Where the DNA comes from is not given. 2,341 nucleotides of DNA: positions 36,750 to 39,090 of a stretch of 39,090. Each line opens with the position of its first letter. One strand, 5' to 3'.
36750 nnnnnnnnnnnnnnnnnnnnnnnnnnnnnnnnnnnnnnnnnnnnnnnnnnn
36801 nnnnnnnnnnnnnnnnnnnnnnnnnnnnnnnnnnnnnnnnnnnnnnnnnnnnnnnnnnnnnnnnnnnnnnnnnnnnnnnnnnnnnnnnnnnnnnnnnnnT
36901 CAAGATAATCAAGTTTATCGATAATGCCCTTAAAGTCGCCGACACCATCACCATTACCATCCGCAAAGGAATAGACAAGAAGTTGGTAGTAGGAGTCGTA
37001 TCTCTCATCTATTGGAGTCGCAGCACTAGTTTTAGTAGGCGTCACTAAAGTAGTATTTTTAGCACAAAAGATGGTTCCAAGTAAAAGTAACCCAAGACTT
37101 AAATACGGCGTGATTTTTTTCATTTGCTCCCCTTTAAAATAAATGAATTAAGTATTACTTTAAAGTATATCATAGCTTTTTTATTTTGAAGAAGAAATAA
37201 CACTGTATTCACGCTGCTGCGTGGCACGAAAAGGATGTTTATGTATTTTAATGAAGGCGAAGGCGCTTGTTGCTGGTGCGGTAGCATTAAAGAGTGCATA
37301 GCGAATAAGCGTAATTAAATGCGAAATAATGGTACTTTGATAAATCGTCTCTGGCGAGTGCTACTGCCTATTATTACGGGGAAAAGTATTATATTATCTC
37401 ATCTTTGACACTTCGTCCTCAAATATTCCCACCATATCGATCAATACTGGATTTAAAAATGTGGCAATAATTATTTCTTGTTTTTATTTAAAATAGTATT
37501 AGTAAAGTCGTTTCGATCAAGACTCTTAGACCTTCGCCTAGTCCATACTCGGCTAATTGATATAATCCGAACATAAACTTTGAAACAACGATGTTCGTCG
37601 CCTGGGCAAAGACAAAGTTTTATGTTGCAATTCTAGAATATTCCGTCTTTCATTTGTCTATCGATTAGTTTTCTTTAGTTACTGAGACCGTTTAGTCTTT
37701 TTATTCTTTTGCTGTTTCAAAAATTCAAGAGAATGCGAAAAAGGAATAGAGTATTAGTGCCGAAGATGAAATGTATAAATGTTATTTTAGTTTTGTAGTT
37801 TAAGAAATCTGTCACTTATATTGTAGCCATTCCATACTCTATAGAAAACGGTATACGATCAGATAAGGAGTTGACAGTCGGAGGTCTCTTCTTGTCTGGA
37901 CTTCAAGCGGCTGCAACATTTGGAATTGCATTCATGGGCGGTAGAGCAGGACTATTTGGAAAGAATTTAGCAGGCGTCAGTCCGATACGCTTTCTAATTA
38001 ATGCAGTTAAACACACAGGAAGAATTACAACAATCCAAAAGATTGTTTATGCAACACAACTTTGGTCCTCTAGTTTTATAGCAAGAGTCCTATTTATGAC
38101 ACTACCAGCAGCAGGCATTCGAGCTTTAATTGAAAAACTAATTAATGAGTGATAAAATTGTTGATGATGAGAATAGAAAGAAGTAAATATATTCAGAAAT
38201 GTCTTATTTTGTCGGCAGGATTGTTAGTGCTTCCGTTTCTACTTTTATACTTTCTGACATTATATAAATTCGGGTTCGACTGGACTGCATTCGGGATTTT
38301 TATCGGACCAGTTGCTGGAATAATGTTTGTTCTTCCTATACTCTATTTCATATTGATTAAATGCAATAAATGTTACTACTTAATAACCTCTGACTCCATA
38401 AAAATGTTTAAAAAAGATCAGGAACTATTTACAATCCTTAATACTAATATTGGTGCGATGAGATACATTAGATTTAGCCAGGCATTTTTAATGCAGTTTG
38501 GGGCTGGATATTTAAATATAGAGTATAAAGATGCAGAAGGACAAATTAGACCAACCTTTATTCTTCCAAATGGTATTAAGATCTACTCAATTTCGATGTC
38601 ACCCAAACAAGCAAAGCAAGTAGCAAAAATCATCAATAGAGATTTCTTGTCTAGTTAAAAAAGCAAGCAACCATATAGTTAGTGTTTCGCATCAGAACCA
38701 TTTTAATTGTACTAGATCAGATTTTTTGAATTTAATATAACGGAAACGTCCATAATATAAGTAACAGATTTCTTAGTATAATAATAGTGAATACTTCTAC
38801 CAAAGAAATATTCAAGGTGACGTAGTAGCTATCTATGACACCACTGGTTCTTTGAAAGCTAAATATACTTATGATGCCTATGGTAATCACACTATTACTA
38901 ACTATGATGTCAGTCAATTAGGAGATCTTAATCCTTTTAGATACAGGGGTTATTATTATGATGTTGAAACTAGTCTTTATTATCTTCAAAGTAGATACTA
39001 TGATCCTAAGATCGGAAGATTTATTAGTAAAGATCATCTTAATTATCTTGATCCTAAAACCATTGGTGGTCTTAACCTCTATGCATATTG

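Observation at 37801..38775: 24-bp inverted repeats (22/24) bracket a two-gene cassette next to an RHS fragment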

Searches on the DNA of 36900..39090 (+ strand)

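Call 18: search_rna_families(source=window, start=36900, end=39090, threshold=evalue, max_evalue=1)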
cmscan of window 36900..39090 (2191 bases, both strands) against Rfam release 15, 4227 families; matches with E-value up to 1: 0.
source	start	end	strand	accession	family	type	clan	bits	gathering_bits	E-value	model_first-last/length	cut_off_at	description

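Call 51: search_dna_similar(query=window:37790-37835:+, collection=plasmids, mode=distant, max_evalue=10, max_rows=20)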
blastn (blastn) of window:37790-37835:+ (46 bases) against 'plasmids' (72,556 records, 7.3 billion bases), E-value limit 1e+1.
Records with a match: 4; places in all: 4; records where one place covers at least 80% of the query: 0.
Best place of each record, by identity: 90-95% 1; 80-90% 3.
By first word of the organism name: Acinetobacter 1; Nostoc 1; Limosilactobacillus 1; Enterococcus 1.
By predicted mobility (MOB-suite, as given by PLSDB): non-mobilizable 2; conjugative 1; mobilizable 1.
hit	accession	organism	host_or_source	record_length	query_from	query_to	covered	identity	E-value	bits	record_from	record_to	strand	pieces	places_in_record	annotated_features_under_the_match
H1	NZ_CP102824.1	Acinetobacter baumannii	Homo sapiens,cell culture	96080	13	45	72%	87.9%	2e-1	39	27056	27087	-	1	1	none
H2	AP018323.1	Nostoc sp. HK-01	-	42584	6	35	65%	86.7%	9e+0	34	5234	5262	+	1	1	aldo/keto reductase family oxidoreductase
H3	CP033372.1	Limosilactobacillus fermentum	Cow,cell culture,Fresh milk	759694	2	30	63%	86.7%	9e+0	34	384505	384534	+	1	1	alpha/beta fold hydrolase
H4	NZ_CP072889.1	Enterococcus raffinosus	stream/river surface water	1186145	7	29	50%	91.3%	9e+0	34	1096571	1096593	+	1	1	record has no annotation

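Call 52: search_dna_similar(query=window:37124-39090:+, collection=plasmids, mode=distant, max_evalue=0.001, max_rows=15)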
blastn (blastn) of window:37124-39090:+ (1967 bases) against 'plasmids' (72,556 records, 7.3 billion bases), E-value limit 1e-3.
No match.

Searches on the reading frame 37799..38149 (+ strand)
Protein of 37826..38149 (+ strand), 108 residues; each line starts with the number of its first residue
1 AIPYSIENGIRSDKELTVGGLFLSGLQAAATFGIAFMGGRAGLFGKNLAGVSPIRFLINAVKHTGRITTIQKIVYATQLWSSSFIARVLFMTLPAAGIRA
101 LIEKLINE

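Call 8: search_protein_families(library=pfam, proteins=[window:37871-38149:+], max_evalue=1)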
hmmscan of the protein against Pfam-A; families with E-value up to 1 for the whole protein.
window:37871-38149:+ (93 aa): 0 families

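Call 44: find_homologous_proteins(query=window:37826-38149:+, max_evalue=0.001)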
Query window:37826-38149:+ (108 aa): 1 proteins with E <= 0.001 among 11 candidates.
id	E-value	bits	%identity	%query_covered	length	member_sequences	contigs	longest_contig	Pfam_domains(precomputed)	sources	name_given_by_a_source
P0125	2.5e-37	145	100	67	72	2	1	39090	-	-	-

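Call 45: find_encoding_contigs(protein=P0129, flank=8000, max_places=3)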
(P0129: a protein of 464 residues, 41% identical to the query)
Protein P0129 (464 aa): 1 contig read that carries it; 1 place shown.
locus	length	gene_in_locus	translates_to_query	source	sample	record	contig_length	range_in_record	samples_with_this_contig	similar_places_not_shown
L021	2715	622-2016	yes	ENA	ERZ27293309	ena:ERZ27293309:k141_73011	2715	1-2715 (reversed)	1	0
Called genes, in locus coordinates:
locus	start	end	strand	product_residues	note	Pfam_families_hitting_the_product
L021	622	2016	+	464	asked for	-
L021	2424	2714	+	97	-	?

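Call 46: find_encoding_contigs(protein=P0126, flank=8000, max_places=3)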
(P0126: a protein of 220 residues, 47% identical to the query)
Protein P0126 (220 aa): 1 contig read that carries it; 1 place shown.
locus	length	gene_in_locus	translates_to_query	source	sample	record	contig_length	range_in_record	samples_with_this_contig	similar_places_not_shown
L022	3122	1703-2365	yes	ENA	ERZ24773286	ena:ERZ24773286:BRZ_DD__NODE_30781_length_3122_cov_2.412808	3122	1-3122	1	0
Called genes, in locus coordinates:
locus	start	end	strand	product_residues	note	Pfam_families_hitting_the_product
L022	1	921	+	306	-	?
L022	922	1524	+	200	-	-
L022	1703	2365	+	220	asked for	-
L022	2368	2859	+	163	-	-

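Call 66: search_solved_structures(query=P0129, max_evalue=0.01)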
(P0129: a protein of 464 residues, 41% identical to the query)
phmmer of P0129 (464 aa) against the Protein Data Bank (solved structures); distinct sequences matched with E-value up to 0.01: 25.
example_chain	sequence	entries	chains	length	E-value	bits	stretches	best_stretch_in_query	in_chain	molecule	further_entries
8fjp_A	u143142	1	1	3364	3.8e-16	62.3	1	29-231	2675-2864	salivary gland surface protein 1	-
7q97_A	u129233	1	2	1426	1.1e-08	37.7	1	6-101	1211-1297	Rhs family protein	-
8h8a_A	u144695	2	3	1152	1.5e-07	33.9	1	27-93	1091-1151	Putative Rhs-family protein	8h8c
9on3_A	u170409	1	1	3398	3.9e-07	32.6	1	30-185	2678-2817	SGS4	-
8h8b_A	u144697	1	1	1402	8.4e-07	31.5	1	27-95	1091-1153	Putative Rhs-family protein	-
8cp6_B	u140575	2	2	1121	8.5e-06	28.2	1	28-93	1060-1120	Toxin protein Tse5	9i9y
8uy4_A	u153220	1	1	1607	1.4e-05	27.5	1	7-127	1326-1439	Tse15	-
8qja_A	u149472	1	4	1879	2.8e-05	26.5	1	19-83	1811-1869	Putative type VI secretion system YD repeat-containing Rhs element Vgr protein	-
8qjd_A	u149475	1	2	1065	0.00011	24.6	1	30-93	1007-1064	Salmonella bongori Rhs core domain (residues 360-1420)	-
8qjb_A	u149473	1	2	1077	0.00011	24.5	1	30-93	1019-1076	T6SS-associated Rhs core domain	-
8qjc_A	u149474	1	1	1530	0.00011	24.5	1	30-93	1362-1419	T6SS-associated Rhs core and toxin domain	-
6sup_A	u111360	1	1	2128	0.00017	23.9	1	29-98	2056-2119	TcdB2,TccC3,Cell division control protein 42 homolog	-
8uxt_A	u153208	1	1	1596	0.00028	23.2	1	7-127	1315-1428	Tse15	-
5kis_B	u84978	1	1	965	0.00032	23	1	27-99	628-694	RHS2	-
6h6e_F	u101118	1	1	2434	0.00043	22.6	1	29-96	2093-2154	TcdB2,TccC3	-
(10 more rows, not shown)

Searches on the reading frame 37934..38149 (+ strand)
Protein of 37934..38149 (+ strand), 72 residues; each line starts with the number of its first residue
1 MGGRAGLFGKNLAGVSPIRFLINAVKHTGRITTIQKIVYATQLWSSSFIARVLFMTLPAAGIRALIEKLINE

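Call 32: find_encoding_contigs(protein=window:37934-38149:+, flank=10000, max_places=10)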
Protein window:37934-38149:+ (72 aa): no gene with exactly this product is on record in the collection.

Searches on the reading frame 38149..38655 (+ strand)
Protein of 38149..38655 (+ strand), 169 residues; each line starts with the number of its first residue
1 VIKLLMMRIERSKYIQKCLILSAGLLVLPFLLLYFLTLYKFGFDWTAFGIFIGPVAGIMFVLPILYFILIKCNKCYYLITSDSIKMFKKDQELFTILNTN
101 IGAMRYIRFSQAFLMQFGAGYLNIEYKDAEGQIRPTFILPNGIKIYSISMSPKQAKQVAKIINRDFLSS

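Call 8: search_protein_families(library=pfam, proteins=[window:38149-38655:+], max_evalue=1)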
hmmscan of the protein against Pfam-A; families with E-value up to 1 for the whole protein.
window:38149-38655:+ (169 aa): 1 family
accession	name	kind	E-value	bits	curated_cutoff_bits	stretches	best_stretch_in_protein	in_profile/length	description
PF11026.13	DUF2721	-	0.15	12.4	28.3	1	2-63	53-112/129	Protein of unknown function (DUF2721)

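Call 9: find_encoding_contigs(protein=window:38149-38655:+, flank=10000, max_places=10)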
Protein window:38149-38655:+ (169 aa): no gene with exactly this product is on record in the collection.

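Call 12: find_homologous_proteins(query=window:38149-38655:+, max_evalue=0.001)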
Query window:38149-38655:+ (169 aa): 4 proteins with E <= 0.001 among 48 candidates.
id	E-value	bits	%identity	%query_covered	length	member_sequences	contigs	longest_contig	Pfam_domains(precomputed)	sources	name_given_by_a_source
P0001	2.1e-43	166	54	95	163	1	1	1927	-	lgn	-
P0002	5.2e-43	165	53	96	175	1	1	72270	-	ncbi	-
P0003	4.3e-41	158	50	95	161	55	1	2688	-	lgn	-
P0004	2.8e-40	156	52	95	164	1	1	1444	-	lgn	-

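Call 13: find_encoding_contigs(protein=P0002, flank=10000, max_places=5)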
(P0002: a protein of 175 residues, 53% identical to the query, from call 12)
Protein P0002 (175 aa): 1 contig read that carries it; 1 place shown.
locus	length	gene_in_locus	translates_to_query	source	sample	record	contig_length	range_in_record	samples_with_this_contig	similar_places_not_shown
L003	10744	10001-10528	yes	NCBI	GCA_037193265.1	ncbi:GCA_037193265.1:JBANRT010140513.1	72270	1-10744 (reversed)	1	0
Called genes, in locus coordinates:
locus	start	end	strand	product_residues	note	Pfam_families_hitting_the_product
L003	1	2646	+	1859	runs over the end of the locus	PF09479:Flg_new (weak)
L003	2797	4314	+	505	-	PF04932:Wzy_C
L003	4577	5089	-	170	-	PF07670:Gate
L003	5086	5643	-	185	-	PF07670:Gate (weak)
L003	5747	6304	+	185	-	PF13302:Acetyltransf_3, PF00583:Acetyltransf_1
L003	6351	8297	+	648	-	PF00133:tRNA-synt_1, PF01406:tRNA-synt_1e (faint), PF09334:tRNA-synt_1g, PF00133:tRNA-synt_1 (weak), PF19303:Anticodon_3, PF01588:tRNA_bind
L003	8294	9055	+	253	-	PF01026:TatD_DNase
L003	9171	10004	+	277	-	PF00398:RrnaAD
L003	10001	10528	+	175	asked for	-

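Call 14: find_encoding_contigs(protein=P0003, flank=10000, max_places=5)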
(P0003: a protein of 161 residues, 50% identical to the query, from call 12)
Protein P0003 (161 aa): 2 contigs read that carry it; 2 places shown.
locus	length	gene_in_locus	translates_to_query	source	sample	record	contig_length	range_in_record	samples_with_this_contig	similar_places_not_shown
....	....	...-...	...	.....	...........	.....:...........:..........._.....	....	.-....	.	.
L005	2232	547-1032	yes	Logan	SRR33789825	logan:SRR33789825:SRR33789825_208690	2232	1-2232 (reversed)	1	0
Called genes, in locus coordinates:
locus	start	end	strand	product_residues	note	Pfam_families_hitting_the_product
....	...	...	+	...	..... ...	-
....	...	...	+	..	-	-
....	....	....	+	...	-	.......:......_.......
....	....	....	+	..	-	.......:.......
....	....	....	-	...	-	?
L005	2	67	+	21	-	?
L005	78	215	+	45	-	-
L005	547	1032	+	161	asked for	-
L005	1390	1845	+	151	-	PF03862:SpoVAC_SpoVAEB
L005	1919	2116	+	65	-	PF08984:DUF1858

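Call 35: list_cluster_members(proteins=[P0125, window:38164-38655:+, window:38167-38655:+, window:34817-37123:-, window:8668-11241:+, window:23737-26097:+, window:17504-19486:+, window:27968-29296:+])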
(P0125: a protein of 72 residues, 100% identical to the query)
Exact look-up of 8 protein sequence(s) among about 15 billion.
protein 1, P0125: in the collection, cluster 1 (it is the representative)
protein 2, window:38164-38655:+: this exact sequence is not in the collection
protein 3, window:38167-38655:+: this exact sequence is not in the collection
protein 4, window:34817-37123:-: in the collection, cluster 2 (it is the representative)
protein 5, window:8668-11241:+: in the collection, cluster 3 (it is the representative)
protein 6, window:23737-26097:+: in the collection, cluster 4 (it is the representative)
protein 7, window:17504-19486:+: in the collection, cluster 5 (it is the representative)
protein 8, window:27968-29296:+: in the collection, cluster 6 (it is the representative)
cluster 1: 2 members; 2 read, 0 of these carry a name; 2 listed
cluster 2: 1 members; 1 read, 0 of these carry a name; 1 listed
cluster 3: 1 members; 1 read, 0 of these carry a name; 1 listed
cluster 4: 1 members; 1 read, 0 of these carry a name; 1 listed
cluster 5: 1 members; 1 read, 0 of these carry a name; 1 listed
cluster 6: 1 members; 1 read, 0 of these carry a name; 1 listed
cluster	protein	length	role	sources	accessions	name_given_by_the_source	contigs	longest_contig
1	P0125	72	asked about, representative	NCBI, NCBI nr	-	-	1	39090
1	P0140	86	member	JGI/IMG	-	-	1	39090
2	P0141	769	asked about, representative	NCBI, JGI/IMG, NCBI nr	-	-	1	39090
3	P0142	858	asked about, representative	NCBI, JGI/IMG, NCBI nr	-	-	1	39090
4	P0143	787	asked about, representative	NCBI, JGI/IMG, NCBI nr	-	-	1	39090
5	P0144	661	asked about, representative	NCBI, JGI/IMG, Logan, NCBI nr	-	-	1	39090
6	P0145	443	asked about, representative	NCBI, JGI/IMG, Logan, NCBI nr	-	-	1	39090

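Call 43: search_protein_families(library=ncbifam, proteins=[window:38164-38655:+], max_evalue=0.1)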
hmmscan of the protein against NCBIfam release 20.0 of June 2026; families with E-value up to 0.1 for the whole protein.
window:38164-38655:+ (164 aa): 0 families

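Call 65: search_solved_structures(query=window:38164-38655:+, max_evalue=1)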
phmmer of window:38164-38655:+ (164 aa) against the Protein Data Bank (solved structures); distinct sequences matched with E-value up to 1: 3.
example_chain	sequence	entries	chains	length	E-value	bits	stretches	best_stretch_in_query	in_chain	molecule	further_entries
7ur8_A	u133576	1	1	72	0.2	14.6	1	119-153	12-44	170_h_ob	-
7mq8_L3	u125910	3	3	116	0.72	12.8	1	83-159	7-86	40S ribosomal protein S18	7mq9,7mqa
7dlh_A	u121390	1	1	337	0.98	12.4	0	69-119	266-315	peroxidase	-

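Call 73: find_encoding_contigs(protein=P0001, flank=5000, max_places=3)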
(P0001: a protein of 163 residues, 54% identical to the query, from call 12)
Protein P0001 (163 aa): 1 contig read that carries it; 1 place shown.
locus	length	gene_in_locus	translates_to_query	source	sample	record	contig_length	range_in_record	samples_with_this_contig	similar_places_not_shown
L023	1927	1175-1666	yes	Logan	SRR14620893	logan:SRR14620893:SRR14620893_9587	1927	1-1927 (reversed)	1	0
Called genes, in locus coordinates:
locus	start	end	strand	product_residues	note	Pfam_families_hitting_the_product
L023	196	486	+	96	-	-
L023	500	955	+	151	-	PF14206:Cys_rich_CPCC (weak)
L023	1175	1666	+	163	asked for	-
